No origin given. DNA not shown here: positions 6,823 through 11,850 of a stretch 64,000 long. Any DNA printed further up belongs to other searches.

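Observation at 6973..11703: Giant membrane-tethered cytoplasmic protein built from alternating A/B helical units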

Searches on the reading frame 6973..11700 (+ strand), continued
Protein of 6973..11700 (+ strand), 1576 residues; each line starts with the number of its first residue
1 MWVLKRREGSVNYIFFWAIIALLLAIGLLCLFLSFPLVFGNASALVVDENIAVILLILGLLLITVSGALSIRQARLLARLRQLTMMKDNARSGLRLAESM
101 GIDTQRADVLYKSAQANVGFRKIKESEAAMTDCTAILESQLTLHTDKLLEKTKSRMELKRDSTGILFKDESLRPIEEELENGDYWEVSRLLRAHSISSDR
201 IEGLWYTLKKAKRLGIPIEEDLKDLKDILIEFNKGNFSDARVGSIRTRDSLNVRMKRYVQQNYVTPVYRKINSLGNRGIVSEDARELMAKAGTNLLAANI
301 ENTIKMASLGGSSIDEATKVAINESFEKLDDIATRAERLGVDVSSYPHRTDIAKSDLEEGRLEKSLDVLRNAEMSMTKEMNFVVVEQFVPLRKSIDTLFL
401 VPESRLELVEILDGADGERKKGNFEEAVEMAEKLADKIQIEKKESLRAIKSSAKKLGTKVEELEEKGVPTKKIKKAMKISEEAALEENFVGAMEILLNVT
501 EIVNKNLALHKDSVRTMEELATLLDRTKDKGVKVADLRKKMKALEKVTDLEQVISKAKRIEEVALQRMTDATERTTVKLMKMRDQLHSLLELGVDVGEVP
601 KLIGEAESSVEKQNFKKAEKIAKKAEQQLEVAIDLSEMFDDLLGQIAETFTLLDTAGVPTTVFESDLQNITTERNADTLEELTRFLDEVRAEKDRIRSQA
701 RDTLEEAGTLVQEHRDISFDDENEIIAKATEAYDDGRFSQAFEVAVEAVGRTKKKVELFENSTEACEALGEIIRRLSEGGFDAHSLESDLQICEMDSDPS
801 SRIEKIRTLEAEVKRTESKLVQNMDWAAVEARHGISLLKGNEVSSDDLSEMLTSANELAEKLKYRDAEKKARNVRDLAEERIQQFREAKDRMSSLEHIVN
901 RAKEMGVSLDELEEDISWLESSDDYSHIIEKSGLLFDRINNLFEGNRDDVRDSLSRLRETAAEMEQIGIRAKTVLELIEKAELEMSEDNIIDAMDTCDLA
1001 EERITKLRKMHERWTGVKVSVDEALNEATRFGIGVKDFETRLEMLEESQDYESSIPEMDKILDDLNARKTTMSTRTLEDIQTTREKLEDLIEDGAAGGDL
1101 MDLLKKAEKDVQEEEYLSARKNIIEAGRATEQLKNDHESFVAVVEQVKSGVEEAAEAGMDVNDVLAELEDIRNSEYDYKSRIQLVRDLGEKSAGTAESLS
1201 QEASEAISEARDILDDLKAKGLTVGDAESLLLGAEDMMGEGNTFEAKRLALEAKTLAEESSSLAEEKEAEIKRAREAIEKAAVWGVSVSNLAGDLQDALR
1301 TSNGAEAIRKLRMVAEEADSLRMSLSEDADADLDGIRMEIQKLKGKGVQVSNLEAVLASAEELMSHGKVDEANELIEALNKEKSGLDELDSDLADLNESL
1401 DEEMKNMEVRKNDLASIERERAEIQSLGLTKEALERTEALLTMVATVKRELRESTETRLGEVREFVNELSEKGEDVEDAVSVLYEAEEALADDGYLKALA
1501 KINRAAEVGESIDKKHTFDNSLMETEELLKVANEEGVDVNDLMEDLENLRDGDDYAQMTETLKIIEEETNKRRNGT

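Call 25: find_encoding_contigs(protein=P0013, flank=8000, max_places=1)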
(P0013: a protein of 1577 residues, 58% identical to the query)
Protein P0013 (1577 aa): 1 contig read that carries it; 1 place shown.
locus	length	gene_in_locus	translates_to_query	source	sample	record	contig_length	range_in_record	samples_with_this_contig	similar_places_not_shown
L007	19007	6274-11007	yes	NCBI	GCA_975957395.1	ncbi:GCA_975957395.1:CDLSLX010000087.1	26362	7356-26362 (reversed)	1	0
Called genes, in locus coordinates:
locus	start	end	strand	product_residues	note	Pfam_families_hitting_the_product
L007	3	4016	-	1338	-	?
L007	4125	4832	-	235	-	PF06745:ATPase, PF13481:AAA_25 (weak), PF23442:DUF7125 (weak)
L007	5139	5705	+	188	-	-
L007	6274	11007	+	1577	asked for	-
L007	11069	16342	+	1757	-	PF00082:Peptidase_S8, PF22352:K319L-like_PKD (faint), PF00801:PKD (faint), PF18911:PKD_4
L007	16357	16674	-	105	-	PF01849:NAC, PF19026:UBA_HYPK (weak)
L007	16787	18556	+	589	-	PF04068:Fer4_RLI, PF14697:Fer4_21 (weak), PF00037:Fer4, PF00005:ABC_tran, PF02463:SMC_N (faint), PF03215:Rad17 (faint), PF00004:AAA (faint), PF00005:ABC_tran, +1 more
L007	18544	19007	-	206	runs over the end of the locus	PF09335:VTT_dom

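Call 94: search_protein_families(library=padloc, max_evalue=0.01, proteins=[window:6973-11700:+])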
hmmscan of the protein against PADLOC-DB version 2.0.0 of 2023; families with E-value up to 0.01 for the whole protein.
window:6973-11700:+ (1576 aa): 1 family
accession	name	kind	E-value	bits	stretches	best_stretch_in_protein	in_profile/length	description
PDLC01000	Cas11e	-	0.0079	14.6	0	771-923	3-145/159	CRISPR type I-E/ECOLI-associated protein CasB/Cse2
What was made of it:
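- On Anti-phage defence systems (PADLOC): Only chance-level hits: Cas11e at E 0.008 with no stretch passing (call 94).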
